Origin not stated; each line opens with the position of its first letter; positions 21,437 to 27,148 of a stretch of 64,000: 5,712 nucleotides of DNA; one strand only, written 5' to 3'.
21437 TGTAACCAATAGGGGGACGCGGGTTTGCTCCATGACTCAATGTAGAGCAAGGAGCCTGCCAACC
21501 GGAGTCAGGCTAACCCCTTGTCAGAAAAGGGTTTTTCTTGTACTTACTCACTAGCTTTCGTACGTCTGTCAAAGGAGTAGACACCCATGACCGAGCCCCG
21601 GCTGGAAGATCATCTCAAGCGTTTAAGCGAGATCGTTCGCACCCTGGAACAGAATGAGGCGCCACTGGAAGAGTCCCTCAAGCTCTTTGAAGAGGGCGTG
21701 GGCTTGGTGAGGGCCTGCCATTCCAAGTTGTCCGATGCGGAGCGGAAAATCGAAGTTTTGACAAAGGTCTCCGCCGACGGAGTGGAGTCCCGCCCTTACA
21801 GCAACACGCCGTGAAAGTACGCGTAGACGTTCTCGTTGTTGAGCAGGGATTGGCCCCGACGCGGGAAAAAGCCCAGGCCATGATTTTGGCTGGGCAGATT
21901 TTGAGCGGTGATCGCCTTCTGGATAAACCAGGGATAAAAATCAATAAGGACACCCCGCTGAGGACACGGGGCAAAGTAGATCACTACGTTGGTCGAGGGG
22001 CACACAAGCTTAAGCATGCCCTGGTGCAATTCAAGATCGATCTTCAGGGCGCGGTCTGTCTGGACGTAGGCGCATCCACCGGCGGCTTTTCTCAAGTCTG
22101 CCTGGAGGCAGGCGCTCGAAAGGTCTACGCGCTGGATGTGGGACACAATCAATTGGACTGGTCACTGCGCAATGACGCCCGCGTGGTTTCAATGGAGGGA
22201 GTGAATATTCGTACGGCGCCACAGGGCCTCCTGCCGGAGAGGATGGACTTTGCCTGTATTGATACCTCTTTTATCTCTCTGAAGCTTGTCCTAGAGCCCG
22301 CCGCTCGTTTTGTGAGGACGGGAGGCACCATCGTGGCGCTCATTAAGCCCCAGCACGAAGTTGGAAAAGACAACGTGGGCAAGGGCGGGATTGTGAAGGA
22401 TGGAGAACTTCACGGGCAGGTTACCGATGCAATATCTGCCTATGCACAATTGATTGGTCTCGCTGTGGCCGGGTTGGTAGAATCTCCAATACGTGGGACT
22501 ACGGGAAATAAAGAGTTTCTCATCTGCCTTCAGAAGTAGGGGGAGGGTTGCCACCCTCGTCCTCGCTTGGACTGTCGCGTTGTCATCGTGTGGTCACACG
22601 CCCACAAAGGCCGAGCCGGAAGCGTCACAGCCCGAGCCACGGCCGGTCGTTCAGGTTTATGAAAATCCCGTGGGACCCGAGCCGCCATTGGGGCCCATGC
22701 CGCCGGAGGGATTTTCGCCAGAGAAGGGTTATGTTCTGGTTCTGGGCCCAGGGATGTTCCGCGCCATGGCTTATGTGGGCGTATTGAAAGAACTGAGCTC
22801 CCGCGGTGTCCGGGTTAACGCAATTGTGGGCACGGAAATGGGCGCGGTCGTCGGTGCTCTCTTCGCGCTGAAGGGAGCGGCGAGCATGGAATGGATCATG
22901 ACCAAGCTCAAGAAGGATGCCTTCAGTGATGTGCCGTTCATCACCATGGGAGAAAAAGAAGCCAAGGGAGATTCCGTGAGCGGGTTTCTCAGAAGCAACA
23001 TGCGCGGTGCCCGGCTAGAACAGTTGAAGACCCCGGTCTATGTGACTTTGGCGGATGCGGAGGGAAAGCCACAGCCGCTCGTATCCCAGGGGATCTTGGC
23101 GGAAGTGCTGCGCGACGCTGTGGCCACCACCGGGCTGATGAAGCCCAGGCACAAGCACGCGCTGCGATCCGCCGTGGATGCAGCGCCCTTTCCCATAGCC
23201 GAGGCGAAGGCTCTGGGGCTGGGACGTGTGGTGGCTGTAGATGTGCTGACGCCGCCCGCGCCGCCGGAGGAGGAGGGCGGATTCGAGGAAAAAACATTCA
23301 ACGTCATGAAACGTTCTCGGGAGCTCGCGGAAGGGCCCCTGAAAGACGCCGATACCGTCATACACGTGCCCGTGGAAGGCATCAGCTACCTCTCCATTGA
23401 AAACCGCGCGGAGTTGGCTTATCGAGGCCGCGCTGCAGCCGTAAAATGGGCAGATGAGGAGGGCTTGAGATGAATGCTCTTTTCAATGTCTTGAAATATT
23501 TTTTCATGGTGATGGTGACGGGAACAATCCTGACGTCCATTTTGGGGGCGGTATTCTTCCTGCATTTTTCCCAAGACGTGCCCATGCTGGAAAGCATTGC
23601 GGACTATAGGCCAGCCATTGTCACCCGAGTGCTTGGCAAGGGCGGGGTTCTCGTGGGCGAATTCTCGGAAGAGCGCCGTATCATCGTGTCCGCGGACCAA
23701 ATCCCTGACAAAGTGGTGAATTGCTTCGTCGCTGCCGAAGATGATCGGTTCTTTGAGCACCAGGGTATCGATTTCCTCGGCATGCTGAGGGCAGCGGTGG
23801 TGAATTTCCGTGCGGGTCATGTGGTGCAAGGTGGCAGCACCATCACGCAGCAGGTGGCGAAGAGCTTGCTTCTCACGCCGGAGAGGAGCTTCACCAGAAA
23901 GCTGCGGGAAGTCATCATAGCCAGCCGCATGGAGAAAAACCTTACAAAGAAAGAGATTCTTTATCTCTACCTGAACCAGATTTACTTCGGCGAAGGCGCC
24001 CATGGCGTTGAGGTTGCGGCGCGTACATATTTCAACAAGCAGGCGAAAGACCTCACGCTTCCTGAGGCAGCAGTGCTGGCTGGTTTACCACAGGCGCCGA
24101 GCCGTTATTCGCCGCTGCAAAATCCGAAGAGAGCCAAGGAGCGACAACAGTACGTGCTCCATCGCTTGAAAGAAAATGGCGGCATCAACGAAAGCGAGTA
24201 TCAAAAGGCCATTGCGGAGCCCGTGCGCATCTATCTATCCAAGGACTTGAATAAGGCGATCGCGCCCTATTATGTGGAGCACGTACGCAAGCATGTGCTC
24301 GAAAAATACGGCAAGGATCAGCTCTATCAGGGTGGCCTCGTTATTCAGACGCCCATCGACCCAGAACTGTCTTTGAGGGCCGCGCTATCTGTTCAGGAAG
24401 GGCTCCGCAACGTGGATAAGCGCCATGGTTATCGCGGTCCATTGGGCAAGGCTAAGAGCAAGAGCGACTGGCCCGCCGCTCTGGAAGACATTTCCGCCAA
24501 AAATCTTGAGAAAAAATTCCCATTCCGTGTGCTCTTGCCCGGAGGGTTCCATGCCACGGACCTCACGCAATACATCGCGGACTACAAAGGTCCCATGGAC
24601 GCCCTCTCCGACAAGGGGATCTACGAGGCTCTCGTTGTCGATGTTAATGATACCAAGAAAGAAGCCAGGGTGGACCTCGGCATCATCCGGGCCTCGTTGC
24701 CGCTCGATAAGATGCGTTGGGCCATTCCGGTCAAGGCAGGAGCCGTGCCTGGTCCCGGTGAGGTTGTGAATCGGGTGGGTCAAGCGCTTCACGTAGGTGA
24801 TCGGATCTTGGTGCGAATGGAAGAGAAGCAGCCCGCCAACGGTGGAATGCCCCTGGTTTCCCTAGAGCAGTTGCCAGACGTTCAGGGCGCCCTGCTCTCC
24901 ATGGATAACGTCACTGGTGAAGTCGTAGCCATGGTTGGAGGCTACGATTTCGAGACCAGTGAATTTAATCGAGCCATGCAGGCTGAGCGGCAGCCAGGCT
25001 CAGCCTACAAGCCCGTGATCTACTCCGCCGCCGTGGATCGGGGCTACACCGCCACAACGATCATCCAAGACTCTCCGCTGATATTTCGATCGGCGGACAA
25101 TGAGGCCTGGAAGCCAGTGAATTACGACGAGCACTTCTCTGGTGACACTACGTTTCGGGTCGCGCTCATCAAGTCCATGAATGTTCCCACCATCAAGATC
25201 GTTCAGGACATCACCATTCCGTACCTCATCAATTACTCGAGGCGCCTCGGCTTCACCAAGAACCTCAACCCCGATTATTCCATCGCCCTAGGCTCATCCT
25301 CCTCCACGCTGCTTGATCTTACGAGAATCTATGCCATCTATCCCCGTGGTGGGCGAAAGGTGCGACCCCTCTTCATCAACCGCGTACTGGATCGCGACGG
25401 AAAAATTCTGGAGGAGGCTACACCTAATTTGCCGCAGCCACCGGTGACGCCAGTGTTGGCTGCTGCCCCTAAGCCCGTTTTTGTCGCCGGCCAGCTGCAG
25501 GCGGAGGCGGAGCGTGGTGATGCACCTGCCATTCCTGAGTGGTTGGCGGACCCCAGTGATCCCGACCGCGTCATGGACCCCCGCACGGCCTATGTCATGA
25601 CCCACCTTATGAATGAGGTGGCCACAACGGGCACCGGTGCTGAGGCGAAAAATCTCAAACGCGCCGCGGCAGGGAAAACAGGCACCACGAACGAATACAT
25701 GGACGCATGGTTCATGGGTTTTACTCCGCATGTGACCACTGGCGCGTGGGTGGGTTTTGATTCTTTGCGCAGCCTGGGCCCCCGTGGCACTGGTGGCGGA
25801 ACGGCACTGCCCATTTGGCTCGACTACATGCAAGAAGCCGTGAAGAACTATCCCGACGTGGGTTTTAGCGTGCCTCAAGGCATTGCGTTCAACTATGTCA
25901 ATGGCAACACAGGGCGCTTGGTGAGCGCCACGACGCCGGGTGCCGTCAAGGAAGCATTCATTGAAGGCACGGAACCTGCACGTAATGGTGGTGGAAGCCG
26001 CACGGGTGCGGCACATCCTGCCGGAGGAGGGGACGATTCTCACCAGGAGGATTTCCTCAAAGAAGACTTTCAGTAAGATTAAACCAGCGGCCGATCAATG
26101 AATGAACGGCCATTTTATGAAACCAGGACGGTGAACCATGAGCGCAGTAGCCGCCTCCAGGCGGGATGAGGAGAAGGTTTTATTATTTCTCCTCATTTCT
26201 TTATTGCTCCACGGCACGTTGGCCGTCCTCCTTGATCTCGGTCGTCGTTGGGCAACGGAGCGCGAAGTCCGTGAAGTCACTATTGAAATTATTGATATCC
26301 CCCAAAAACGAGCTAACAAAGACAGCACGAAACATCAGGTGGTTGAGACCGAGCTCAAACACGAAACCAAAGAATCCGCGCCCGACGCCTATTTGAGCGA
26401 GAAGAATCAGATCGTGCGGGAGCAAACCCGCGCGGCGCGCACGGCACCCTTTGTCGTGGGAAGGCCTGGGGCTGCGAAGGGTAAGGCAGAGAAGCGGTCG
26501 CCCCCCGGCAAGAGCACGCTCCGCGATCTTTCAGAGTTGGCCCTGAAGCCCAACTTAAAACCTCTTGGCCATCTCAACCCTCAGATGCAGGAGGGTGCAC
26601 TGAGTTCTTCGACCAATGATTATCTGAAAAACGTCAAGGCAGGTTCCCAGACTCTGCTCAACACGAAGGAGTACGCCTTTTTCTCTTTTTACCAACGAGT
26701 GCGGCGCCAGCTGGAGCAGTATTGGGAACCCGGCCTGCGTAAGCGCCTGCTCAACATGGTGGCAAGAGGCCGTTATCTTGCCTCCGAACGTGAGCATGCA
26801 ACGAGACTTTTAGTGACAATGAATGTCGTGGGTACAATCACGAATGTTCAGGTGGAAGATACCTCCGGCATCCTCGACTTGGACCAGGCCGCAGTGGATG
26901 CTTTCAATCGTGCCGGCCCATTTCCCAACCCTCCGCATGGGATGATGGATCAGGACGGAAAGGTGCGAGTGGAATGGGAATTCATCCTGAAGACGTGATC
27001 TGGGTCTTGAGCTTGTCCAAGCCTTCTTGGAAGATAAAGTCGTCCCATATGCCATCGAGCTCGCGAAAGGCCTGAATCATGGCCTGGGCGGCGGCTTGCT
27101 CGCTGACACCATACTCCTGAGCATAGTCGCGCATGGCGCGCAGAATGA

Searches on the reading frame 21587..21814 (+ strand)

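Call 73: search_protein_families(library=pfam, proteins=[window:21587-21814:+], max_evalue=0.0001)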
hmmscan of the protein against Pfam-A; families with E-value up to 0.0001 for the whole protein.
window:21587-21814:+ (75 aa): 1 family
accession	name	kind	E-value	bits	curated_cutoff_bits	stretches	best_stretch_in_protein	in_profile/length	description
PF02609.21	Exonuc_VII_S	-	9.9e-20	70.8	24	1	7-57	2-52/52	Exonuclease VII small subunit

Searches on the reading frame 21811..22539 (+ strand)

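Call 73: search_protein_families(library=pfam, proteins=[window:21811-22539:+], max_evalue=0.0001)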
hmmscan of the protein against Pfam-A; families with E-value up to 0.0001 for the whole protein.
window:21811-22539:+ (242 aa): 2 families
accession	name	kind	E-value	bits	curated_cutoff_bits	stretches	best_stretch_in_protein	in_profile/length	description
PF01728.25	FtsJ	-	5.2e-42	144.3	24.1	1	59-242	1-181/181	FtsJ-like methyltransferase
PF01479.30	S4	-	1e-06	28.8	22.8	1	3-45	1-43/48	S4 domain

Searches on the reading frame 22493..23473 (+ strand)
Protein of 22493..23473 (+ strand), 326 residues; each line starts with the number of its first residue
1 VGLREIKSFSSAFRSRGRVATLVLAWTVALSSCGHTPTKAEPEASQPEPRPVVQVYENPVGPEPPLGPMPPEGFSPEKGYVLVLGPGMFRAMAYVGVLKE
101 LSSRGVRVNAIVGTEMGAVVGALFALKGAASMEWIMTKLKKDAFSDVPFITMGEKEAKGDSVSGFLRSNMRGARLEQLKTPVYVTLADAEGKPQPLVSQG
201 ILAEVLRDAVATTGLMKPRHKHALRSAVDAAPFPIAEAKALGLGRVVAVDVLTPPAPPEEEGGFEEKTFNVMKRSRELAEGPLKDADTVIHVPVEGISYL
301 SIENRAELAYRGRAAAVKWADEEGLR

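Call 74: search_protein_families(library=pfam, proteins=[window:22493-23473:+], max_evalue=0.0001)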
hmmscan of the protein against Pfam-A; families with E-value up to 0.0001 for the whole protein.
window:22493-23473:+ (326 aa): 1 family
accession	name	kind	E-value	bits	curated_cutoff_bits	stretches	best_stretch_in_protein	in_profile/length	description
PF01734.28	Patatin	-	1.4e-09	38.9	27.7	1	82-175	1-108/191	Patatin-like phospholipase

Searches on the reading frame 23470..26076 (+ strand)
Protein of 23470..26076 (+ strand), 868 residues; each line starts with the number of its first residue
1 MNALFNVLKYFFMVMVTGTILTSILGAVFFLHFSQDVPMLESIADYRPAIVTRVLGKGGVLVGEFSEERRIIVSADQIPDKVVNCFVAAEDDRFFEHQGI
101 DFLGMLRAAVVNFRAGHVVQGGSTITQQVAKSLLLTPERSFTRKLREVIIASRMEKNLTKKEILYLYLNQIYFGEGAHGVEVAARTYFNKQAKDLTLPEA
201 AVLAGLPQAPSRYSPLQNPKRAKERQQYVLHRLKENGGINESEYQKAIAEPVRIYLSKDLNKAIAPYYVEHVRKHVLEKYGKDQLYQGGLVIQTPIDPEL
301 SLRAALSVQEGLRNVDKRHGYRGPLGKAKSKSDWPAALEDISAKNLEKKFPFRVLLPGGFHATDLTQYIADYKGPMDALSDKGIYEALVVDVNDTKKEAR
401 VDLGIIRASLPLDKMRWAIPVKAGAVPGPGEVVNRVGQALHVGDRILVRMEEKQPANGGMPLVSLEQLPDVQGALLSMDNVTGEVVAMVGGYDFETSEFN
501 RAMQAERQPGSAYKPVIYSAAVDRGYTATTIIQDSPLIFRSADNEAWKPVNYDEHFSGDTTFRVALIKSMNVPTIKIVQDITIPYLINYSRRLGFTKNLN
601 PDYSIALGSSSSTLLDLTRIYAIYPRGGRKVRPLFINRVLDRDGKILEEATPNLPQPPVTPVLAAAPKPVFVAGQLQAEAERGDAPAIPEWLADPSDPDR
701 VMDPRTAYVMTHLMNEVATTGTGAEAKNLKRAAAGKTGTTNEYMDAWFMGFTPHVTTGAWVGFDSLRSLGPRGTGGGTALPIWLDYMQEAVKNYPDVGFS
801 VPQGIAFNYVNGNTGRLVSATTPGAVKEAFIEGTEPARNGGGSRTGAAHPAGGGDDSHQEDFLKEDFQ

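Call 74: search_protein_families(library=pfam, proteins=[window:23470-26076:+], max_evalue=0.0001)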
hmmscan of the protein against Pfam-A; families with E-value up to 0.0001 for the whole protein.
window:23470-26076:+ (868 aa): 3 families
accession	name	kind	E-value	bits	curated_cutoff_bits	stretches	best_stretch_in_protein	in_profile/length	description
PF00912.28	Transgly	-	1.4e-67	227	27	1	61-233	4-177/178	Transglycosylase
PF00905.27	Transpeptidase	-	7.3e-24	84.9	22.1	1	475-756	3-268/299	Penicillin binding protein transpeptidase domain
PF17092.11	PCB_OB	-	4.1e-09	37.6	27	1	380-471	30-111/111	Penicillin-binding protein OB-like domain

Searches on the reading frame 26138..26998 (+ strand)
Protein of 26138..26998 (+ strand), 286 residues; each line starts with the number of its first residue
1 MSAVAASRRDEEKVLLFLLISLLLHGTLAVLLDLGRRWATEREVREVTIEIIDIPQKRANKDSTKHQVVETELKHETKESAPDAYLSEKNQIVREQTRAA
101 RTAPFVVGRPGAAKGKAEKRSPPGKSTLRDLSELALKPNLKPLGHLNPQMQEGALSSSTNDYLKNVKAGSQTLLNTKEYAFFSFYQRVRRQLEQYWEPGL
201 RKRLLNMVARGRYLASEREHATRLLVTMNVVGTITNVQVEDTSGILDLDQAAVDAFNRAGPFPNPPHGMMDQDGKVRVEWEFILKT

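Call 74: search_protein_families(library=pfam, proteins=[window:26138-26998:+], max_evalue=0.0001)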
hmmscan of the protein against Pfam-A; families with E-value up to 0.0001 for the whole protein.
window:26138-26998:+ (286 aa): 2 families
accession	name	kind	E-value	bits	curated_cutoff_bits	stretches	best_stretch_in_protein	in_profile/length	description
PF13103.11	TonB_2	-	2.3e-07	31.3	22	1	185-270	5-77/85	TonB C terminal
PF03544.19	TonB_C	-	2.6e-05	25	24.6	1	224-284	20-79/79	Gram-negative bacterial TonB protein C-terminal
